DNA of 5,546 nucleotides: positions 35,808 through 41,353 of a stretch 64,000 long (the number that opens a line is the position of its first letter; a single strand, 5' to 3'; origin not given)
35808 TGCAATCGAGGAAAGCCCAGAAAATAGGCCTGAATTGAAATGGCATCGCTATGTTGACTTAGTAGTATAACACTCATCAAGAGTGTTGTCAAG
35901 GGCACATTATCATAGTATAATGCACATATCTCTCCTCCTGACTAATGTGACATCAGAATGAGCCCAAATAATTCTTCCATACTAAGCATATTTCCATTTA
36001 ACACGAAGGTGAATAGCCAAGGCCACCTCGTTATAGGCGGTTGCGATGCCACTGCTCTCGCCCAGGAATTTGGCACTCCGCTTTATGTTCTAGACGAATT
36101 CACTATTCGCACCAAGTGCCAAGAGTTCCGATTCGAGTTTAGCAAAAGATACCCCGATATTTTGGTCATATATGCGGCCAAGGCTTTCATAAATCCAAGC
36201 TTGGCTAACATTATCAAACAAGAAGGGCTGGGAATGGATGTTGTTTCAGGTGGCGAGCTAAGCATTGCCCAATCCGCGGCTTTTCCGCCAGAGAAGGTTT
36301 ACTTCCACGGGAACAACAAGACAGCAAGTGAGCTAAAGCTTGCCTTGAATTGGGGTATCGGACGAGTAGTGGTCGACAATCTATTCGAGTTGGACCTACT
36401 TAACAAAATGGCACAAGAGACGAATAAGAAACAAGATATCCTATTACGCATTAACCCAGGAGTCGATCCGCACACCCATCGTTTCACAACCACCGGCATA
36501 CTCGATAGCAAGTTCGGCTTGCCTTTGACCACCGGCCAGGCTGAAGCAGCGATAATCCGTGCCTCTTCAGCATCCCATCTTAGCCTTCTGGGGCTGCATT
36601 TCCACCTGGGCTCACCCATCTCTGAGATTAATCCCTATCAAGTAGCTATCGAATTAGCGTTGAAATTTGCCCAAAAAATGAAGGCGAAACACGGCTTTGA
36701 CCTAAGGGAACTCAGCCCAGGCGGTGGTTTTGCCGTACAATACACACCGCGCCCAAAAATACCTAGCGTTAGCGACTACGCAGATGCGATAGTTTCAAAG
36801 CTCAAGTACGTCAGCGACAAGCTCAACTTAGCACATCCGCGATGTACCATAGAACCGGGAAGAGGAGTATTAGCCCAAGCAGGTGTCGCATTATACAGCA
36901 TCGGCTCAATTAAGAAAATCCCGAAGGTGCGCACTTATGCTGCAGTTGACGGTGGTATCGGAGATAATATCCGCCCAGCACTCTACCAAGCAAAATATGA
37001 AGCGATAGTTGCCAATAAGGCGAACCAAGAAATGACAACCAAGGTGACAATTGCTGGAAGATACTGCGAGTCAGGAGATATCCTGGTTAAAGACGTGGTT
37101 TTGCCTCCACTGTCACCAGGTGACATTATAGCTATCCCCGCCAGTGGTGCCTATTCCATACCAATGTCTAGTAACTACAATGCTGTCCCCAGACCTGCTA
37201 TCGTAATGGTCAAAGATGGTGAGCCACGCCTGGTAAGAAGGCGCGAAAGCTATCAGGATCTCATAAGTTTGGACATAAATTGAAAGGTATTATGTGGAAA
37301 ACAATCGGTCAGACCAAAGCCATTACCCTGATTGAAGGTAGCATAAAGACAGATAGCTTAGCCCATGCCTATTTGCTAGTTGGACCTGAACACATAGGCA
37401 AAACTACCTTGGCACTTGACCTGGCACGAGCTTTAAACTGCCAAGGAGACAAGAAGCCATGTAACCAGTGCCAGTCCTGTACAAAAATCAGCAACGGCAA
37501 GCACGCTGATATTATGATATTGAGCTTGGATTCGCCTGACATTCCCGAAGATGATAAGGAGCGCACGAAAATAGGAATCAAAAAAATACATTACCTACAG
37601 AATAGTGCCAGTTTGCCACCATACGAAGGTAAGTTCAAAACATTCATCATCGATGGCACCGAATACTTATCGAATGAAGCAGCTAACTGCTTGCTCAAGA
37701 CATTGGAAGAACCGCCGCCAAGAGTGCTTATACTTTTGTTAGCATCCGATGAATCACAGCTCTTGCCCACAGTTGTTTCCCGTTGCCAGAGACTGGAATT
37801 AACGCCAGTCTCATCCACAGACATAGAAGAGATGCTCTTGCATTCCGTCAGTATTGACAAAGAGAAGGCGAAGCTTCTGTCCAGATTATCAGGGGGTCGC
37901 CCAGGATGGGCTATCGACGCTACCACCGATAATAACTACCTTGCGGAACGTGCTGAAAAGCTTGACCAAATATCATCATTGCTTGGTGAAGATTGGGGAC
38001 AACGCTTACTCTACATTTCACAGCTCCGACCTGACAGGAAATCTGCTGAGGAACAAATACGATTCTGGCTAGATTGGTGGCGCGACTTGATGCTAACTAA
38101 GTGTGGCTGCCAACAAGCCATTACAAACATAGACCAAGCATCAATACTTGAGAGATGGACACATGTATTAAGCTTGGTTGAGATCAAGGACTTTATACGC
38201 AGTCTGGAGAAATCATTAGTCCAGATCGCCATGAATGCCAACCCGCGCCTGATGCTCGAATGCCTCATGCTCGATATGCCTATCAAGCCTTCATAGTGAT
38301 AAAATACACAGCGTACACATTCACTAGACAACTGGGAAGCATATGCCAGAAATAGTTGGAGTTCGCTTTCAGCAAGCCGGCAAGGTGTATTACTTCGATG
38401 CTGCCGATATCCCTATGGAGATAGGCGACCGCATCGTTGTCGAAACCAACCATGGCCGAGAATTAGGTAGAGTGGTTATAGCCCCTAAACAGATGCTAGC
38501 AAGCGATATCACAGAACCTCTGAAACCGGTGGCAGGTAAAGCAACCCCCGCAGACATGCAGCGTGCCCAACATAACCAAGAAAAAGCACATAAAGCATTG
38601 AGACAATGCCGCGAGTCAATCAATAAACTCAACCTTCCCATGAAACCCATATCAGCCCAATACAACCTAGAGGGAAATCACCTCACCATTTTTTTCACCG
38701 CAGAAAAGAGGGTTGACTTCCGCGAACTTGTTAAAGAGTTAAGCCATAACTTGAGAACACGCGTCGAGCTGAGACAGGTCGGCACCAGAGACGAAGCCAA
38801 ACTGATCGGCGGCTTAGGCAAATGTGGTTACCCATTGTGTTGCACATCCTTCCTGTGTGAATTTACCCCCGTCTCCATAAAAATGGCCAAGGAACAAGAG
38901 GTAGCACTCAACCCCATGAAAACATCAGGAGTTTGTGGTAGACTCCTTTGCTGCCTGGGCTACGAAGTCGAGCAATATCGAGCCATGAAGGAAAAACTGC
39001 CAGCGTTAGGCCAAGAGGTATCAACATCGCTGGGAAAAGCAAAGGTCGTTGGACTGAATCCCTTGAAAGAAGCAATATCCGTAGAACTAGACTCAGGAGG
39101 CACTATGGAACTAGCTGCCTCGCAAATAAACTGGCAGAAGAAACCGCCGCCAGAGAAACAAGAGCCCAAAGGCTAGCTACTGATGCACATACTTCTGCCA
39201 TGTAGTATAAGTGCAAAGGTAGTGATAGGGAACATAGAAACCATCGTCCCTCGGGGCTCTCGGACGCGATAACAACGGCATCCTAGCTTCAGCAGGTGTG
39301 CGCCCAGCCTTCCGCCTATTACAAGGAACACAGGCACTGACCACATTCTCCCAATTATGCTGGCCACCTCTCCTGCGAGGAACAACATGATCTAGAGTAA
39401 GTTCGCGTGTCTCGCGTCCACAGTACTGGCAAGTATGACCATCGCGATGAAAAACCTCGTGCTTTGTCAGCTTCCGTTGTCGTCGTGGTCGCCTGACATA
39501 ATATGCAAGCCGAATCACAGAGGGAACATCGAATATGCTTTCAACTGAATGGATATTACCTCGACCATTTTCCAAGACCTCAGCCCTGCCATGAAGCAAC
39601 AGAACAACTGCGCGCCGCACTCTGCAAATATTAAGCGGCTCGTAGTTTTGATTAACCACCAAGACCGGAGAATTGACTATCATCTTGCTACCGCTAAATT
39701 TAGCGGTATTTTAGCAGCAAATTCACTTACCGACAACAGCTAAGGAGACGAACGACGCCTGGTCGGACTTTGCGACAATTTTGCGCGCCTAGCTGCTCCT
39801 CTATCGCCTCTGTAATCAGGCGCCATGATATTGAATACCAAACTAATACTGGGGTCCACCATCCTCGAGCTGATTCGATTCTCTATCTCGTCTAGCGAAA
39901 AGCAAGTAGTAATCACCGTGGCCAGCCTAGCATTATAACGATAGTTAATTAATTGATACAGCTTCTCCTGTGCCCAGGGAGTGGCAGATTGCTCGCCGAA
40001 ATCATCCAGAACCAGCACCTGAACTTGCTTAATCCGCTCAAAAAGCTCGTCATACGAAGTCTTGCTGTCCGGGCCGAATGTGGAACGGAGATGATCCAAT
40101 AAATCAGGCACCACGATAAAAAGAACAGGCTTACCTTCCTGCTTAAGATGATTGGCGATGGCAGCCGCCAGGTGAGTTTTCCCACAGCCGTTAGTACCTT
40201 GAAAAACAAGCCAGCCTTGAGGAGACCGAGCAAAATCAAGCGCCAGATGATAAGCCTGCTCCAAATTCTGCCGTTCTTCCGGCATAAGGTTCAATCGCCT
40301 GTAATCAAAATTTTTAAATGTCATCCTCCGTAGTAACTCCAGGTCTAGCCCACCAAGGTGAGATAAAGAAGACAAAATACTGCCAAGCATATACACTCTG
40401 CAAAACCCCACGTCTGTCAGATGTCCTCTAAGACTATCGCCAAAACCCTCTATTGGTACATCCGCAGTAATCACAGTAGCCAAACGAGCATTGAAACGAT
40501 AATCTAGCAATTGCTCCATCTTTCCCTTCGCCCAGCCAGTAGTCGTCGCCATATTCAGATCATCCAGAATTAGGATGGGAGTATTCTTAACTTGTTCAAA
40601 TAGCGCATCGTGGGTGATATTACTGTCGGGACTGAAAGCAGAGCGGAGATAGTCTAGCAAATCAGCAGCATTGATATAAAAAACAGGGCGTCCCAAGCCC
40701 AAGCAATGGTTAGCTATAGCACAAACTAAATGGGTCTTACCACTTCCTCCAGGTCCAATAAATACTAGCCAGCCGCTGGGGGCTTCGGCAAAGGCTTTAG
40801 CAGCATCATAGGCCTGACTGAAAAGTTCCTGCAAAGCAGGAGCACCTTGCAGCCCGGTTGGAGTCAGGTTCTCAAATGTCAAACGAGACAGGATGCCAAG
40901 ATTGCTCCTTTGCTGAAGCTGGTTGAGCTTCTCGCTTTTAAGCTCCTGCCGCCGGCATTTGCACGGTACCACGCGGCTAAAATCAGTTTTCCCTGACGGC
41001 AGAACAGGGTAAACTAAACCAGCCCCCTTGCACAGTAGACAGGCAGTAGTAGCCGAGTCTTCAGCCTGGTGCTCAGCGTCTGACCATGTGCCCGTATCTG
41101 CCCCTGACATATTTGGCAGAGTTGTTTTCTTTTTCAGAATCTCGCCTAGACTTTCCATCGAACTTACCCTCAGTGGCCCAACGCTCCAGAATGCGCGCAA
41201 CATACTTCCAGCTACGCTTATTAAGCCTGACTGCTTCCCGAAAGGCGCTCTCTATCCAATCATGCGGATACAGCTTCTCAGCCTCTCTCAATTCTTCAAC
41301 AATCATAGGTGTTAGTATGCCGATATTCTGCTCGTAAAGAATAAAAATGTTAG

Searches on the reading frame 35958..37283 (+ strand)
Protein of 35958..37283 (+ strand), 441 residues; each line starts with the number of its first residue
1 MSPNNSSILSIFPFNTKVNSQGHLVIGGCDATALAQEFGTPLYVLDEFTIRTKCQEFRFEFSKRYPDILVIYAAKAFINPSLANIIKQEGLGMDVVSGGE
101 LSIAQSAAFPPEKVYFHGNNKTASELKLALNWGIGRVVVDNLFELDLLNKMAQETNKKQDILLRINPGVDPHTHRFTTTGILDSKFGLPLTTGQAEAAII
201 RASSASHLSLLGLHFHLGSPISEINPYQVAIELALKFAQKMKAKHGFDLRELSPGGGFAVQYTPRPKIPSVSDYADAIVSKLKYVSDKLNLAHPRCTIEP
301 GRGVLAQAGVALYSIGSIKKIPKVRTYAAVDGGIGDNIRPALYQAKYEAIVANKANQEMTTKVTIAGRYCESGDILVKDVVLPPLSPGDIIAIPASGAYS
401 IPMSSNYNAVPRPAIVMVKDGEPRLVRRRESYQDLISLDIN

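Call 24: search_protein_families(library=pfam, proteins=[window:35958-37283:+], max_evalue=0.00001)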
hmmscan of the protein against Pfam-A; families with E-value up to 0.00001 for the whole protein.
window:35958-37283:+ (441 aa): 2 families
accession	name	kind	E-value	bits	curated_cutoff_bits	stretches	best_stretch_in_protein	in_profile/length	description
PF02784.22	Orn_Arg_deC_N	-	9.7e-58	195.9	23.4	1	60-304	10-245/247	Pyridoxal-dependent decarboxylase, pyridoxal binding domain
PF00278.28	Orn_DAP_Arg_deC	-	7e-18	65.1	23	1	140-397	5-95/95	Pyridoxal-dependent decarboxylase, C-terminal sheet domain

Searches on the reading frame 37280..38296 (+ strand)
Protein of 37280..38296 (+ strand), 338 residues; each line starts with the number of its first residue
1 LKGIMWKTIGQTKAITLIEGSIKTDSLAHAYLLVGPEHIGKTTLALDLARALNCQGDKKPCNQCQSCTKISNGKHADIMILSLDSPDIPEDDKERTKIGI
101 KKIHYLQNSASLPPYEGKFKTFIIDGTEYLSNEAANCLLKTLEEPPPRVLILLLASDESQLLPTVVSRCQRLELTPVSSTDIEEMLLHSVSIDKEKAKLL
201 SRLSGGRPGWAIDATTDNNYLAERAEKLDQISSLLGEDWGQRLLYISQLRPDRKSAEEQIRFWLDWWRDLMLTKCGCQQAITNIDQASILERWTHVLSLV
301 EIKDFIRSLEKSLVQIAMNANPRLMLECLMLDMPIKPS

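Call 24: search_protein_families(library=pfam, proteins=[window:37280-38296:+], max_evalue=0.00001)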
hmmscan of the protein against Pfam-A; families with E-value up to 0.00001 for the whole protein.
window:37280-38296:+ (338 aa): 1 family
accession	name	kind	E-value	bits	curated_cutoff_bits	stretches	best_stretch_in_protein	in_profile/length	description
PF13177.12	DNA_pol3_delta2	-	2.2e-50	171.3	27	1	10-177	1-160/161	DNA polymerase III, delta subunit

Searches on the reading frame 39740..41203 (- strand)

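Call 24: search_protein_families(library=pfam, proteins=[window:39740-41203:-], max_evalue=0.00001)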
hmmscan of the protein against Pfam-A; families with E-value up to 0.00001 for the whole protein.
window:39740-41203:- (487 aa): 15 families
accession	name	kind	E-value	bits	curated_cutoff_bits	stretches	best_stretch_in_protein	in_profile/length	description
PF01695.23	IstB_IS21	-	5.3e-31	108.4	24.1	2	293-442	61-201/238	IstB-like ATP binding protein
PF00004.35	AAA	-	2.2e-16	60.9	21.2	2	333-448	2-123/131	ATPase family associated with various cellular activities (AAA)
PF00308.24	Bac_DnaA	-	2.3e-14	54.3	23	1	315-448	17-155/162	Bacterial DnaA ATPAse domain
PF24883.2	NPHP3_N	-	1.1e-08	35.8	24.8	0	327-364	20-57/164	Nephrocystin 3, N-terminal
PF13604.12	AAA_30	-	1.3e-08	35.2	27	0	320-403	9-98/191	AAA domain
PF13173.12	AAA_14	-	8.5e-08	32.7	27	0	146-227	5-75/129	AAA domain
PF00910.28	RNA_helicase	-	8.9e-08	33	21.5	0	333-419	2-75/105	RNA helicase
PF07728.20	AAA_5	-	2.6e-07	31.2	22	0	332-423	2-94/139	AAA domain (dynein-related subfamily)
PF04851.21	ResIII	-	2.7e-07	31.1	22.5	0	330-381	24-78/164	Type III restriction enzyme, res subunit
PF20720.3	nSTAND3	-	3.6e-07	30.4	27.2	0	329-402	17-74/155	Novel STAND NTPase 3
PF13191.12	AAA_16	-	3.7e-07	31.2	32.6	0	319-412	13-96/167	AAA ATPase domain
PF01637.24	ATPase_2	-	3.9e-07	30.5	33.2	0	330-363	21-54/225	ATPase domain predominantly from Archaea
PF13401.12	AAA_22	-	1.7e-06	28.8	27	0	327-445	3-97/130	AAA domain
PF05729.18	NACHT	-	2.8e-06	27.7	26.7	0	333-359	4-30/167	NACHT domain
PF00005.33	ABC_tran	-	9.1e-06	26.8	25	0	327-358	9-41/137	ABC transporter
